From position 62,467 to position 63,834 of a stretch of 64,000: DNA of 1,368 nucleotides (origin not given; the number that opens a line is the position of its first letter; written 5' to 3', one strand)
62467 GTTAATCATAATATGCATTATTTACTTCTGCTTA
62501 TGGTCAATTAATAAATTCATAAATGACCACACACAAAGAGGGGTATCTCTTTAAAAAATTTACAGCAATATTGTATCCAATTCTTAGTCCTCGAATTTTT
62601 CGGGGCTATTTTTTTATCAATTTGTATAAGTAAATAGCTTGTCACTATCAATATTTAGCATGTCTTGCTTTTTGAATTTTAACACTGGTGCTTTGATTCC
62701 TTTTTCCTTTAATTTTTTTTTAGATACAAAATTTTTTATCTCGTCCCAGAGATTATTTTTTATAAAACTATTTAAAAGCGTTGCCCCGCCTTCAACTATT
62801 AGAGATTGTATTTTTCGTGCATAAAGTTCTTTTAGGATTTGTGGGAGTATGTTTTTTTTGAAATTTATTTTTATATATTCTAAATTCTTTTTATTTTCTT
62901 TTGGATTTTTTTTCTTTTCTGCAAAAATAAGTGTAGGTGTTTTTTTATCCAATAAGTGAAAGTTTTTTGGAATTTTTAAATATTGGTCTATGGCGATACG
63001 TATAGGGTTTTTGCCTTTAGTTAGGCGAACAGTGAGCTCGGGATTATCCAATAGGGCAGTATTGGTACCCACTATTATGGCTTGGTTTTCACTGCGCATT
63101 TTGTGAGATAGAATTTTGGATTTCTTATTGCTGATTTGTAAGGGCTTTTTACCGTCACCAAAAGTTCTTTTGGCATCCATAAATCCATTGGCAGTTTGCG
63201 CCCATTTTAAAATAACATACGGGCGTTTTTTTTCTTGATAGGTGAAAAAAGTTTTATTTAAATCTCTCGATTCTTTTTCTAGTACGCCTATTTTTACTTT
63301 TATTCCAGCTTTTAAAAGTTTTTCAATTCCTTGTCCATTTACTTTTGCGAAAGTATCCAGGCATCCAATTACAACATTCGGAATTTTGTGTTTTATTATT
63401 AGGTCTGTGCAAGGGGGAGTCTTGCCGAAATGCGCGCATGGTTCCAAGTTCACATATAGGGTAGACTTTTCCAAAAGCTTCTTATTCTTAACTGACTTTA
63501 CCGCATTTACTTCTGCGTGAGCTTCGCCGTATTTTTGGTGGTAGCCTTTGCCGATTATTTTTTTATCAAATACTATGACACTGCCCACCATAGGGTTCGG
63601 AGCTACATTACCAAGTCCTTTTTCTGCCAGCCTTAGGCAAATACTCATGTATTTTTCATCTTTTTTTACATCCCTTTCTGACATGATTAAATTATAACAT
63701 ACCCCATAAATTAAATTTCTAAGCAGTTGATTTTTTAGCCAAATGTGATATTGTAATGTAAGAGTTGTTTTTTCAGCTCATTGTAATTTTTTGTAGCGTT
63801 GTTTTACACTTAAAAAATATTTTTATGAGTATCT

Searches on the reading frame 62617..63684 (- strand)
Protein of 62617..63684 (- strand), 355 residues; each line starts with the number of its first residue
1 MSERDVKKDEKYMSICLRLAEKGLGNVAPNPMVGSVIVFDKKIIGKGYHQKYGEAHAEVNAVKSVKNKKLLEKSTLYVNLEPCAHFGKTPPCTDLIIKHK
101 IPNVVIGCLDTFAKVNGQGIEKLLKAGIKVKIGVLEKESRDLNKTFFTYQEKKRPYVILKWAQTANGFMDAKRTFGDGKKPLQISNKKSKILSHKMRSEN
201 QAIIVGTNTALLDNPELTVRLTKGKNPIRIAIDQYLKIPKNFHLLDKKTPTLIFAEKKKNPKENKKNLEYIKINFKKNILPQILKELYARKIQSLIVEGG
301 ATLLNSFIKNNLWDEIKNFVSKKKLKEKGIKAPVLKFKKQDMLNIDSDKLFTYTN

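Call 10: search_protein_families(library=pfam, proteins=[window:62617-63684:-], max_evalue=0.001)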
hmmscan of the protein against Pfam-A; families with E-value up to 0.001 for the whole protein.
window:62617-63684:- (355 aa): 4 families
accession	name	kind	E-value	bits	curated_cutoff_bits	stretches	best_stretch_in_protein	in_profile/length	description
PF01872.23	RibD_C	-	5.8e-31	108.3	24.1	1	155-318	1-158/197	RibD C-terminal domain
PF00383.29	dCMP_cyt_deam_1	-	8.5e-19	67.8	25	1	7-108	2-102/102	Cytidine and deoxycytidylate deaminase zinc-binding region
PF14437.12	MafB19-deam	-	6.1e-12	46.1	27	1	11-124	5-117/142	MafB19-like deaminase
PF18785.7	Inv-AAD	-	0.00034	20.9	26.5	0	42-132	11-116/129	Invertebrate-AID/APOBEC-deaminase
